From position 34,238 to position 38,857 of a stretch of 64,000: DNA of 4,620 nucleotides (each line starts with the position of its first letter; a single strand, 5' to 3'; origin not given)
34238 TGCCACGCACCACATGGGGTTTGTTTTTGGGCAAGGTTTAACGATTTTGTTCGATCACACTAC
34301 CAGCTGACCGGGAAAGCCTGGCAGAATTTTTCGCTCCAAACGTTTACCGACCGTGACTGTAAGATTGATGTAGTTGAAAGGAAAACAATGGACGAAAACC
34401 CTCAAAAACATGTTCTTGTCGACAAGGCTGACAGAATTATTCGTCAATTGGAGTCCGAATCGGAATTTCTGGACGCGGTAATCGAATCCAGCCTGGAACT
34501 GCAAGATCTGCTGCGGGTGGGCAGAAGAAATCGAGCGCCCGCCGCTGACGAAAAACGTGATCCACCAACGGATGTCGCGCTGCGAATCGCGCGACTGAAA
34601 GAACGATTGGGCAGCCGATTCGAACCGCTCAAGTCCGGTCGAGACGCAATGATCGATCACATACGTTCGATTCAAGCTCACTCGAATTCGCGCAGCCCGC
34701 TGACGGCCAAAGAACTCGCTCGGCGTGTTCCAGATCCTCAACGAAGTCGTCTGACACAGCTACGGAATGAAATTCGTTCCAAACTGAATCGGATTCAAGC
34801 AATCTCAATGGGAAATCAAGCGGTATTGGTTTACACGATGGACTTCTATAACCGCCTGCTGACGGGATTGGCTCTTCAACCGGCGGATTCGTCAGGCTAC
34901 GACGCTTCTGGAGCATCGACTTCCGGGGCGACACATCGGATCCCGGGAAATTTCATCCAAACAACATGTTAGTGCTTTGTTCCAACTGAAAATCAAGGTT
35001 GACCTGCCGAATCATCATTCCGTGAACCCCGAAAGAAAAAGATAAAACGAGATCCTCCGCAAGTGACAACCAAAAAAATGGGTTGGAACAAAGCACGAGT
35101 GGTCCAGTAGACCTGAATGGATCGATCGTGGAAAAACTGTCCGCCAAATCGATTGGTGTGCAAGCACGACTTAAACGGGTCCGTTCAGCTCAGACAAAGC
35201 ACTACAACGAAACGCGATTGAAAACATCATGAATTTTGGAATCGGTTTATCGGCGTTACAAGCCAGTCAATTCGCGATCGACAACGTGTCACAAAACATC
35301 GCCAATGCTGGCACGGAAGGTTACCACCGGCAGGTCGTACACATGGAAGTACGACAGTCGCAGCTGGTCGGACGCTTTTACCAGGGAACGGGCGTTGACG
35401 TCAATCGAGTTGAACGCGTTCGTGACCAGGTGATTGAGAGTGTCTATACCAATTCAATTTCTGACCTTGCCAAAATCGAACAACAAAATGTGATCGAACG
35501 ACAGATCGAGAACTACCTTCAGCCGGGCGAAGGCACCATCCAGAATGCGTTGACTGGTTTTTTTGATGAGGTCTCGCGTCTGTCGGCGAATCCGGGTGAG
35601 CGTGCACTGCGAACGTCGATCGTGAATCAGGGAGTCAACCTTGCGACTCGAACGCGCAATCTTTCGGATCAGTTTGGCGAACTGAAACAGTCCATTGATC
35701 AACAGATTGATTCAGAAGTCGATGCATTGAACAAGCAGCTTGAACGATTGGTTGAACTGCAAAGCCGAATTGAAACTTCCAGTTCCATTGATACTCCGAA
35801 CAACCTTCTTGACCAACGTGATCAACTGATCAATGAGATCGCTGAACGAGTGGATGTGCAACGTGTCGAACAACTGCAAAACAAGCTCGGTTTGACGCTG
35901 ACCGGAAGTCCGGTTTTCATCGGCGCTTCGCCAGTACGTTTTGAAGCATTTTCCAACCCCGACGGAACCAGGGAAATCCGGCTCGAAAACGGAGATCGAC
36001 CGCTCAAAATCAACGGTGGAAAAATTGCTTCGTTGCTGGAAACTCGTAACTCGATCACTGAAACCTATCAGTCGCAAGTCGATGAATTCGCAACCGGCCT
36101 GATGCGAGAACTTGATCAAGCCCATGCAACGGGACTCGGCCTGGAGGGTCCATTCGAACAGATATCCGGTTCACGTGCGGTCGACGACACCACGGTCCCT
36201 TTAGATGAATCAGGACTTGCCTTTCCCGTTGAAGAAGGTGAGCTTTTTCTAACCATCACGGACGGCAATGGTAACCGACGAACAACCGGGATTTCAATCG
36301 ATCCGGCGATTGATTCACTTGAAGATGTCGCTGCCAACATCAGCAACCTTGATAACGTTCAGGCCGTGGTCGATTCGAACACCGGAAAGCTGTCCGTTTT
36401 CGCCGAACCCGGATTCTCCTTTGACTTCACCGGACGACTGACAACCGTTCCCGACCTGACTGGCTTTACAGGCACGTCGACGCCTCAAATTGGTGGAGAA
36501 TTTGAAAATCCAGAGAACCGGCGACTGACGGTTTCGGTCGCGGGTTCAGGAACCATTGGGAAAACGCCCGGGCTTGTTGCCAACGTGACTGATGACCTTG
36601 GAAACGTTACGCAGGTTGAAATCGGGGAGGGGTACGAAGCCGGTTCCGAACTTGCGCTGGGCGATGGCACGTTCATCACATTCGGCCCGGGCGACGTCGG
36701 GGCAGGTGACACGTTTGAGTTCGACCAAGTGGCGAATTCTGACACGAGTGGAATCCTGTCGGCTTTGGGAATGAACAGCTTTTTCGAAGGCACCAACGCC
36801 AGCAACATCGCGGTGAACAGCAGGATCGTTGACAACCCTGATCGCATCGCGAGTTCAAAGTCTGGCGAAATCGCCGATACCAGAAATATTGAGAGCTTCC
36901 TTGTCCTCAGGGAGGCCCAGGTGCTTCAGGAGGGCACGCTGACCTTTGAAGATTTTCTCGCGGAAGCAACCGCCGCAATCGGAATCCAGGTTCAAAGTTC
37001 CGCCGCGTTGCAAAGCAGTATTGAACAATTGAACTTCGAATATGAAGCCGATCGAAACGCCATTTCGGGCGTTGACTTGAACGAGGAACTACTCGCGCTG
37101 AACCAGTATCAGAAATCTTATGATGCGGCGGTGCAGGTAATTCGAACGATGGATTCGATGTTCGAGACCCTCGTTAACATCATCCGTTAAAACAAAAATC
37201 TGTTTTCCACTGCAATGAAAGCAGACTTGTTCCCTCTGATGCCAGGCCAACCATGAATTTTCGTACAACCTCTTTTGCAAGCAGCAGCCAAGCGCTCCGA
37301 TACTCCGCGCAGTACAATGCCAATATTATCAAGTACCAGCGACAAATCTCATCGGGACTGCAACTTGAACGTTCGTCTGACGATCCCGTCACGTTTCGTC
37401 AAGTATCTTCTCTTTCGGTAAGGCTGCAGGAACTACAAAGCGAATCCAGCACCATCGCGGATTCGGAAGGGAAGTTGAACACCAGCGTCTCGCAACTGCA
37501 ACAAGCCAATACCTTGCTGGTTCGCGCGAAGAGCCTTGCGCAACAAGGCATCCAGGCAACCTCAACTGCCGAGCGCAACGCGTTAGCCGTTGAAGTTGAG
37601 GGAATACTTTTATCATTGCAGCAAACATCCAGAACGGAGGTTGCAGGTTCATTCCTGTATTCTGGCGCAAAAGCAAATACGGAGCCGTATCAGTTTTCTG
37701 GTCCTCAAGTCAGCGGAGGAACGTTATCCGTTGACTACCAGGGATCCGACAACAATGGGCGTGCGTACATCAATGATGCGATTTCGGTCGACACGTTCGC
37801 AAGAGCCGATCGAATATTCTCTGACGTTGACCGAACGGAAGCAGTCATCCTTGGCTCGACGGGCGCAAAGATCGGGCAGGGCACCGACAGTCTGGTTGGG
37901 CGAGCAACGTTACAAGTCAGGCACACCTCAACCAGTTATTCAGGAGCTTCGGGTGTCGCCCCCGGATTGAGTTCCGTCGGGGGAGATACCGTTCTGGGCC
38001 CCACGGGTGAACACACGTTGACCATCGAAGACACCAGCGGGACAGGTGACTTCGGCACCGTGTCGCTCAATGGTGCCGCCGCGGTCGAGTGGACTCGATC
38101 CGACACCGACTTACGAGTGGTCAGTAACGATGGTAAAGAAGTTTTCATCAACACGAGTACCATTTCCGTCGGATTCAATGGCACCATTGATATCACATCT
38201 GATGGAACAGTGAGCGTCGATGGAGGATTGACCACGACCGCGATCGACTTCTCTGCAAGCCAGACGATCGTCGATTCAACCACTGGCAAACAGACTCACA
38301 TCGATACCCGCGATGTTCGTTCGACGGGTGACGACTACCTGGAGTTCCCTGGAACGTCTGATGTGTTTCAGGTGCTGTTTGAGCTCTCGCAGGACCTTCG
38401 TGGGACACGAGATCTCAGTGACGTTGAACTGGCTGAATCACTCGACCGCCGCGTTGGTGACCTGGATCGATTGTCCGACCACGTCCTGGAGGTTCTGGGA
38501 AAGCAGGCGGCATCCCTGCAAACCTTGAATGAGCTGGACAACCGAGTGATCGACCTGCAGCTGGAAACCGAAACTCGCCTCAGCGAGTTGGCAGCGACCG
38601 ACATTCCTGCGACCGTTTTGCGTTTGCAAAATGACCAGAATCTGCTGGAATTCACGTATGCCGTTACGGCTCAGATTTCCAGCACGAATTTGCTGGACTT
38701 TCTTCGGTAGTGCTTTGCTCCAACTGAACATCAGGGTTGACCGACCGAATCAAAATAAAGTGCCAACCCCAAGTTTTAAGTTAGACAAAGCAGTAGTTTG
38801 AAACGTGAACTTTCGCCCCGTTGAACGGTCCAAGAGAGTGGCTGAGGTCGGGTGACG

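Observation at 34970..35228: Modular repeat architecture and mutually exclusive long-range helices that include the flgN-like stop codon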

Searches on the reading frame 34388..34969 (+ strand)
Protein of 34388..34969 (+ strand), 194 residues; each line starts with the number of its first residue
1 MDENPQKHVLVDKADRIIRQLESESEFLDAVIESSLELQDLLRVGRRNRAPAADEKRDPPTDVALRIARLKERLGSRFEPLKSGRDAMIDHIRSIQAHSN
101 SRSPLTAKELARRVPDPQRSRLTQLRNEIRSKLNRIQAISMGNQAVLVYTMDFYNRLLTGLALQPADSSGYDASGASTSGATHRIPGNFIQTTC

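Call 69: search_protein_families(library=pfam, proteins=[window:34388-34969:+], max_evalue=0.01)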
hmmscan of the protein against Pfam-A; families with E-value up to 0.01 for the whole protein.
window:34388-34969:+ (194 aa): 1 family
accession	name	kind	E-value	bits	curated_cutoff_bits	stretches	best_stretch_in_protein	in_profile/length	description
PF05130.17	FlgN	-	1.5e-06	29.1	30.5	1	85-177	60-145/147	FlgN protein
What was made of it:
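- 34388..34972 (+): flgN-like CDS. The G of its TAG stop (34970-72) is the first base of the inserted repeat. Pfam FlgN scores 29.1 bits against a 30.5 cutoff (call 69).
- Checked: The real ORF is probably 34388-34972 (Pfam FlgN 29.1 bits, just under the 30.5 cutoff, call 69).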

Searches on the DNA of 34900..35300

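Call 48: search_rna_families(source=window, start=34900, end=35300, threshold=evalue, max_evalue=5)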
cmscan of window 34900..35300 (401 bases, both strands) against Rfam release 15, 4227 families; matches with E-value up to 5: 0.
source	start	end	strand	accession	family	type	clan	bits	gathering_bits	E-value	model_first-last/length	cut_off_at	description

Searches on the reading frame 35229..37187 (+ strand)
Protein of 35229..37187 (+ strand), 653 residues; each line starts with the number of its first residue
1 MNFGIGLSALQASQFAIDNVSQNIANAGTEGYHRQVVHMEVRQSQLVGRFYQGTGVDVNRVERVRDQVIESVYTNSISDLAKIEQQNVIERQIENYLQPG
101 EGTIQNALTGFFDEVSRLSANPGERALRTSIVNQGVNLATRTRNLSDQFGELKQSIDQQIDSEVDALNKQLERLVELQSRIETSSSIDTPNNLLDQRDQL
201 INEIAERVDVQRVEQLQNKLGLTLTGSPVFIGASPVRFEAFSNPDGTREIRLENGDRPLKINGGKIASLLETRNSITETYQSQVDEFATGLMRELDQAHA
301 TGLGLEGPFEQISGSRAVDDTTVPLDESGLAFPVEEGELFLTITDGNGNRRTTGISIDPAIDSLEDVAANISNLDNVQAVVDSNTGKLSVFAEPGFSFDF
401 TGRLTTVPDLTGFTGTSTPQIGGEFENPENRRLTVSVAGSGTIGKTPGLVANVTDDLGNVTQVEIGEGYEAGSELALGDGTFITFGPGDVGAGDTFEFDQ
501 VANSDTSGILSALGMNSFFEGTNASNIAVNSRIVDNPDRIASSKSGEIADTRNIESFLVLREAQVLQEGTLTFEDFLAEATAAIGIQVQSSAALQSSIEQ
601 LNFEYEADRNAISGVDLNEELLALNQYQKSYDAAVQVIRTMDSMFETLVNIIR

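Call 16: find_homologous_proteins(query=window:35229-37187:+, max_evalue=1e-20)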
Query window:35229-37187:+ (653 aa): 211 proteins with E <= 1e-20 among 8000 candidates; the best 120 are listed.
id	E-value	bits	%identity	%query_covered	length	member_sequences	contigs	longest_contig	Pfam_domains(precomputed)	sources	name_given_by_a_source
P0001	0.0e+0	1392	100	100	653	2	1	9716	PF06429.19,PF22638.2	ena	-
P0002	8.4e-296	1001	71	100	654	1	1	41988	PF06429.19,PF22638.2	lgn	-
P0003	1.6e-292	990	71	100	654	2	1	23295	PF06429.19,PF22638.2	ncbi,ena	-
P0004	1.6e-279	947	68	100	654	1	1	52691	PF06429.19,PF22638.2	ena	-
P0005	7.4e-230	783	55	100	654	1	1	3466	PF06429.19,PF00460.26,PF22638.2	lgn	-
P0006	1.6e-226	772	56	100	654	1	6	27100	PF06429.19,PF00460.26,PF22638.2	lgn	-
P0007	8.7e-226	770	56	100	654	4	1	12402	PF06429.19,PF22638.2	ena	-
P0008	1.1e-223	763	56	100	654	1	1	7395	PF06429.19,PF22638.2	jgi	jgi:flagellar hook-associated protein FlgK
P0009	3.4e-218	744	54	100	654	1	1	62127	PF06429.19,PF00460.26,PF22638.2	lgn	-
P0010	3.6e-217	741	53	100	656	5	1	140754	PF06429.19,PF00460.26,PF22638.2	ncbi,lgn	-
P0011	6.0e-217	740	56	100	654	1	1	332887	PF06429.19,PF22638.2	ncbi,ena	-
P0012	3.1e-213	728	53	100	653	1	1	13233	PF06429.19,PF22638.2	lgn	-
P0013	3.3e-213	728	52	100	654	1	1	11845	PF06429.19,PF22638.2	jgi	jgi:flagellar hook-associated protein FlgK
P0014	2.5e-211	722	53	100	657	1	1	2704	PF06429.19,PF00460.26,PF22638.2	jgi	jgi:flagellar hook-associated protein 1 FlgK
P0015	8.4e-211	720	53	100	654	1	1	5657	PF06429.19,PF00460.26,PF22638.2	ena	-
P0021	3.3e-208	711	52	100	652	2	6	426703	PF06429.19,PF00460.26,PF22638.2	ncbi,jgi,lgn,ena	jgi:flagellar hook-associated protein 1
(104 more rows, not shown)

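Call 17: find_encoding_contigs(protein=P0002, flank=5000, max_places=1)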
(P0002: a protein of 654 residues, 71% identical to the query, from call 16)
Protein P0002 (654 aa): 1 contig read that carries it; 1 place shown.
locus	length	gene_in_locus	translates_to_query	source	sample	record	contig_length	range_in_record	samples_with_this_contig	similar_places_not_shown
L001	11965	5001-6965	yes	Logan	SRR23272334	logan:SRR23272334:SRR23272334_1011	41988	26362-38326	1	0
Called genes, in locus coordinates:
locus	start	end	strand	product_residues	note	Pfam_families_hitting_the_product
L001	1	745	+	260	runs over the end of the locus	PF00460:Flg_bb_rod (weak), PF22692:LlgE_F_G_D1, PF06429:Flg_bbr_C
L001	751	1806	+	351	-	PF08666:SAF (faint), PF13144:ChapFlgA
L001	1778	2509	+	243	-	PF02107:FlgH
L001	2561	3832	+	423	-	PF02119:FlgI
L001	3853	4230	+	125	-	PF10135:Rod-binding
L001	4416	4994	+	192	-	PF05130:FlgN (weak)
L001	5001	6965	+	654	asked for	PF22638:FlgK_D1, PF06429:Flg_bbr_C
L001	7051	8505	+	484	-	PF00669:Flagellin_N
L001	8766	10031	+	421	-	PF00278:Orn_DAP_Arg_deC, PF02784:Orn_Arg_deC_N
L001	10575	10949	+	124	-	-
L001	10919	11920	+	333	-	PF07676:PD40 (faint), PF26549:Tricorn_N (faint), PF07589:PEP_exosort_dom (weak)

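Call 18: find_encoding_contigs(protein=P0003, flank=5000, max_places=1)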
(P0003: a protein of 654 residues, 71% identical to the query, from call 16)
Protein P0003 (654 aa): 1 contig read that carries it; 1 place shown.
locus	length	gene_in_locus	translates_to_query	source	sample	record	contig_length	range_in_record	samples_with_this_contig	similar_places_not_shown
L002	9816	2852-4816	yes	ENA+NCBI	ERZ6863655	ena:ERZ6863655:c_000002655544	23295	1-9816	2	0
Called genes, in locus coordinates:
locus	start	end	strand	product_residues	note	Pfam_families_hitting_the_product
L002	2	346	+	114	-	?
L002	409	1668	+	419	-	PF02119:FlgI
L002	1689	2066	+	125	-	PF10135:Rod-binding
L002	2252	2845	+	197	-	PF05130:FlgN (weak)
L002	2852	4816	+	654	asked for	PF22638:FlgK_D1, PF06429:Flg_bbr_C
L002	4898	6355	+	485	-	PF00669:Flagellin_N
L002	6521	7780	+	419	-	PF00278:Orn_DAP_Arg_deC, PF02784:Orn_Arg_deC_N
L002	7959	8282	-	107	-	-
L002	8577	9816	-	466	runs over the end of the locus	PF00069:Pkinase, PF03109:ABC1 (faint), PF07714:PK_Tyr_Ser-Thr, PF01636:APH (faint)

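Call 19: find_encoding_contigs(protein=P0004, flank=5000, max_places=1)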
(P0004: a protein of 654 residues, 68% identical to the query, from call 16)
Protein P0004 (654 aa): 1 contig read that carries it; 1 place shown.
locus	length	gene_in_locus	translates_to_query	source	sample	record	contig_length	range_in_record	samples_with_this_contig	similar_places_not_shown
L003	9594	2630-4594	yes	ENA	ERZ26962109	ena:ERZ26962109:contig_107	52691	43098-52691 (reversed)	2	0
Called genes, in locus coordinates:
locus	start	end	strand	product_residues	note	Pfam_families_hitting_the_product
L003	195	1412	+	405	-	PF02119:FlgI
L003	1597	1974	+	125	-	PF10135:Rod-binding (weak)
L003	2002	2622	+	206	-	PF05130:FlgN (weak)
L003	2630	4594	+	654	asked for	PF22638:FlgK_D1, PF06429:Flg_bbr_C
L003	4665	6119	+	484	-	PF00669:Flagellin_N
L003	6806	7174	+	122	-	PF01648:ACPS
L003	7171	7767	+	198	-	PF00501:AMP-binding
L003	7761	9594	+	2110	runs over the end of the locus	PF00501:AMP-binding, PF00550:PP-binding, PF00109:ketoacyl-synt, PF02801:Ketoacyl-synt_C, PF16197:KAsynt_C_assoc, PF22621:CurL-like_PKS_C, PF00698:Acyl_transf_1, PF00550:PP-binding, +2 more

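Call 37: find_encoding_contigs(protein=P0001, flank=6000, max_places=10)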
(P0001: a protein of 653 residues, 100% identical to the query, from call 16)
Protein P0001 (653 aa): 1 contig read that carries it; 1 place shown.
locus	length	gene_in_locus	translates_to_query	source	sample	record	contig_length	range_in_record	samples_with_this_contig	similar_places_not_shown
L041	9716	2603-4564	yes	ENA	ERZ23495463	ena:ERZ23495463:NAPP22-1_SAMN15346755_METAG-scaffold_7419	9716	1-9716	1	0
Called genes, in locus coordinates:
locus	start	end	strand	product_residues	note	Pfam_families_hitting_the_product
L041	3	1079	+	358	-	?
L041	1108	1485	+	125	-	PF10135:Rod-binding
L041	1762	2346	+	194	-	PF05130:FlgN (weak)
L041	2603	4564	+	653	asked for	PF22638:FlgK_D1, PF06429:Flg_bbr_C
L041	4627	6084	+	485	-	PF00669:Flagellin_N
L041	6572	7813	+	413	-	PF00278:Orn_DAP_Arg_deC, PF02784:Orn_Arg_deC_N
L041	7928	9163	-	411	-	PF13579:Glyco_trans_4_4 (faint), PF00534:Glycos_transf_1, PF13692:Glyco_trans_1_4, PF13524:Glyco_trans_1_2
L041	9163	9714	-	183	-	?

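Call 56: find_encoding_contigs(protein=P0011, flank=4000, max_places=1)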
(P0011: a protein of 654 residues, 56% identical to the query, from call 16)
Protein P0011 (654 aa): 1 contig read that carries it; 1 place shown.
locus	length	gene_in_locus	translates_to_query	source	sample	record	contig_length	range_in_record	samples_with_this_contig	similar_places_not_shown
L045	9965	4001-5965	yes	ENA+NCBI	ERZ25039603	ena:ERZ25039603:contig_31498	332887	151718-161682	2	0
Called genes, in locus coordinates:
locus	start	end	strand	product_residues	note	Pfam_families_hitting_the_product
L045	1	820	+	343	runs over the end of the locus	PF08666:SAF (weak), PF13144:ChapFlgA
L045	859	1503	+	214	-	PF02107:FlgH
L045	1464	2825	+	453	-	PF02119:FlgI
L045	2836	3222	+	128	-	PF10135:Rod-binding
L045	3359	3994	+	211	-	PF05130:FlgN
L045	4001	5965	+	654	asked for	PF22638:FlgK_D1, PF06429:Flg_bbr_C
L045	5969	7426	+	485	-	PF00669:Flagellin_N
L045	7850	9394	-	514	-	PF00884:Sulfatase, PF01663:Phosphodiest (faint), PF16347:SGSH_C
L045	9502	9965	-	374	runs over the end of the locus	PF07690:MFS_1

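Call 57: find_encoding_contigs(protein=P0021, flank=4000, max_places=1)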
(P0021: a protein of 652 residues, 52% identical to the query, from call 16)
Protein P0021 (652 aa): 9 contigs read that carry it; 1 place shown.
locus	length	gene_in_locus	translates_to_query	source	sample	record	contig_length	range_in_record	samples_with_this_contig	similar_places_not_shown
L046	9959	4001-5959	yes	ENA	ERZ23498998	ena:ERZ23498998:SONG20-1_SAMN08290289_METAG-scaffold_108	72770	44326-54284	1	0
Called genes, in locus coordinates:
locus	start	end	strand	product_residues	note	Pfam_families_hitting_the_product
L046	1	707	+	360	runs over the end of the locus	PF13144:ChapFlgA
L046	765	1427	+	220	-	PF02107:FlgH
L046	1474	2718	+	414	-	PF02119:FlgI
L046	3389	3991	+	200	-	-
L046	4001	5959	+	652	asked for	PF00460:Flg_bb_rod (weak), PF22638:FlgK_D1, PF06429:Flg_bbr_C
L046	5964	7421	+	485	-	PF00669:Flagellin_N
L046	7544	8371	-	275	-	PF08668:HDOD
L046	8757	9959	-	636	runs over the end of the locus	PF13522:GATase_6, PF13537:GATase_7, PF00733:Asn_synthase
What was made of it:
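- On Attenuator / riboswitch-like leader: Five of five orthologs have a 6-9-nt spacer (calls 17-19, 56, 57).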

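Call 69: search_protein_families(library=pfam, proteins=[window:35229-37187:+], max_evalue=0.01)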
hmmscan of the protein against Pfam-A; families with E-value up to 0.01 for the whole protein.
window:35229-37187:+ (653 aa): 3 families
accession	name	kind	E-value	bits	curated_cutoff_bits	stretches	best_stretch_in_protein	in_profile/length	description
PF22638.1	FlgK_D1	-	6.5e-43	147.4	28.6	1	92-307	3-226/233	Flagellar hook-associated protein FlgK helical domain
PF06429.18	Flg_bbr_C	-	2.6e-08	33.7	23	1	612-651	7-46/46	Flagellar basal body rod FlgEFG protein C-terminal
PF00460.25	Flg_bb_rod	-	0.00044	20.6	20.7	1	6-32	4-30/31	Flagella basal body rod protein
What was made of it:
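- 35229..37190 (+): flgK CDS. Pfam FlgK_D1 at 147 bits (call 69); homologs in call 16.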

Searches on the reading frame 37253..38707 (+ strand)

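Call 69: search_protein_families(library=pfam, proteins=[window:37253-38707:+], max_evalue=0.01)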
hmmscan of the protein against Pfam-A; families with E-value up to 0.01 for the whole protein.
window:37253-38707:+ (485 aa): 1 family
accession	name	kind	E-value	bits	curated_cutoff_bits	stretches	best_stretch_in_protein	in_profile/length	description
PF00669.25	Flagellin_N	-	1e-07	32.6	26.6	1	9-140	5-138/139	Bacterial flagellin N-terminal helical region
